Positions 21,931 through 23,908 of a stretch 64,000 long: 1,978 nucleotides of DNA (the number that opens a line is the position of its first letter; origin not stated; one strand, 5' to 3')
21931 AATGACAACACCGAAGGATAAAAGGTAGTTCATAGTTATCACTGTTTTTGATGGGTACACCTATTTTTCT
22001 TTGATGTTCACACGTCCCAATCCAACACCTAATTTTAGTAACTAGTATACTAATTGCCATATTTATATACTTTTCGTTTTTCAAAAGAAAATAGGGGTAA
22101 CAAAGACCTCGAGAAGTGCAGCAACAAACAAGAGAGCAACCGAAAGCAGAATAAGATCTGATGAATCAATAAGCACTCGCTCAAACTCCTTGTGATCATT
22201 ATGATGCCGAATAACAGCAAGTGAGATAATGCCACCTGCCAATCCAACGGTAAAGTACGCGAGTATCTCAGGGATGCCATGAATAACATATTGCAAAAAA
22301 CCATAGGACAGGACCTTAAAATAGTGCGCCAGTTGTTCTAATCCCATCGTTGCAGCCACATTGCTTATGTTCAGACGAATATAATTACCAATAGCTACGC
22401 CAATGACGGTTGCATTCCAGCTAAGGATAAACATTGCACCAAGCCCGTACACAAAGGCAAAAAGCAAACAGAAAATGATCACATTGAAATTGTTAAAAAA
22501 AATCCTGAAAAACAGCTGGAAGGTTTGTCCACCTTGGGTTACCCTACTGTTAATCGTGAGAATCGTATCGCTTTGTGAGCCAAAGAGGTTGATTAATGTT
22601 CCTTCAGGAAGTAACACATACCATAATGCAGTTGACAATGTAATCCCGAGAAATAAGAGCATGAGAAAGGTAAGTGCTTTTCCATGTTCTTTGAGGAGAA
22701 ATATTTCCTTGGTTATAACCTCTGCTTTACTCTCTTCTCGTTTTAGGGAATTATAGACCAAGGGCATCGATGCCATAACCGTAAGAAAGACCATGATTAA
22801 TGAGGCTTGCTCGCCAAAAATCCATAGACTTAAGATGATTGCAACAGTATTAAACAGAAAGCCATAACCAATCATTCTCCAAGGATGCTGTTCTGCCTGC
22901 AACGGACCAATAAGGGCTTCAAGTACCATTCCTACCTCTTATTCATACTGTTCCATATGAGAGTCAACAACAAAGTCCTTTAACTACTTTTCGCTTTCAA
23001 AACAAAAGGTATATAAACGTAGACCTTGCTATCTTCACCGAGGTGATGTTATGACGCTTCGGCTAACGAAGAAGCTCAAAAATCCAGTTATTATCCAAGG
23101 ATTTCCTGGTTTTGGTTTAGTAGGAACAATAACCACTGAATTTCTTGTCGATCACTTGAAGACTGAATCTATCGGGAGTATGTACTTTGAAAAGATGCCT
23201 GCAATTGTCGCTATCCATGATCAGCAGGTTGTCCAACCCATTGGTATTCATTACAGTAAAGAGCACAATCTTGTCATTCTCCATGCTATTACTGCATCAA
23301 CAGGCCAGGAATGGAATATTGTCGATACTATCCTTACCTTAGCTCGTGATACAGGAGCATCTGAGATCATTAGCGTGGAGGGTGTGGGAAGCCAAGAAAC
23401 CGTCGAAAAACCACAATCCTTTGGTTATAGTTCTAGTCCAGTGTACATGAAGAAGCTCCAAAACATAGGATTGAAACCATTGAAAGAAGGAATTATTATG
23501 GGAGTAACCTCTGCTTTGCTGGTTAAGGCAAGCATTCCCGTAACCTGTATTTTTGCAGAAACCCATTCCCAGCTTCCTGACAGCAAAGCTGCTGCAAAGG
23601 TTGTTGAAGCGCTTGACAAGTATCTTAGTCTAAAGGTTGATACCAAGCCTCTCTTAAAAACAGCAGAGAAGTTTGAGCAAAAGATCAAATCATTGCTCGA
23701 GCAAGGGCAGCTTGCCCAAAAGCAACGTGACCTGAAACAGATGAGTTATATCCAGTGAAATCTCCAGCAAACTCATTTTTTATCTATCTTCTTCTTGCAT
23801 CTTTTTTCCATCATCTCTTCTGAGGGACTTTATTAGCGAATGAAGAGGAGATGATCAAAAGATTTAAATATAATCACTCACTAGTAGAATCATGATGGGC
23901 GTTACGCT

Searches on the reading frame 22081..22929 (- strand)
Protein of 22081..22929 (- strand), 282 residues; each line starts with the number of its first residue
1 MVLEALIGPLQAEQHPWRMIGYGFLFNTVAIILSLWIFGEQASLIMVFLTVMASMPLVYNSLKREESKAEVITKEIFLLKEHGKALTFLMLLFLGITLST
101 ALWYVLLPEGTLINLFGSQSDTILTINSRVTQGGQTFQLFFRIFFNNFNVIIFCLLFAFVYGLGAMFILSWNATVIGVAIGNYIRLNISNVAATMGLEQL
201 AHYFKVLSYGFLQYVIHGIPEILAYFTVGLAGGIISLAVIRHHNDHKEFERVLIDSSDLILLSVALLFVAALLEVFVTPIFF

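Call 43: search_protein_families(library=pfam, proteins=[window:22081-22929:-], max_evalue=0.001)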
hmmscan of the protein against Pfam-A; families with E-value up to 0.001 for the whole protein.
window:22081-22929:- (282 aa): 1 family
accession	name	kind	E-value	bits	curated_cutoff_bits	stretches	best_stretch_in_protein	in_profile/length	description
PF01944.22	SpoIIM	-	2.1e-14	54.2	26.9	1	89-279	6-163/163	Stage II sporulation protein M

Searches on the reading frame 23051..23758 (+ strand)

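Call 42: search_protein_families(library=pfam, proteins=[window:23051-23758:+], max_evalue=0.001)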
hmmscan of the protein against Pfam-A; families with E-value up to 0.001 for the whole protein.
window:23051-23758:+ (235 aa): 1 family
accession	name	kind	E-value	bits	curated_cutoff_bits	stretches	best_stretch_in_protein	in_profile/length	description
PF09754.15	PAC2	-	7.1e-39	134.3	25.8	1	15-215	2-214/215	PAC2 family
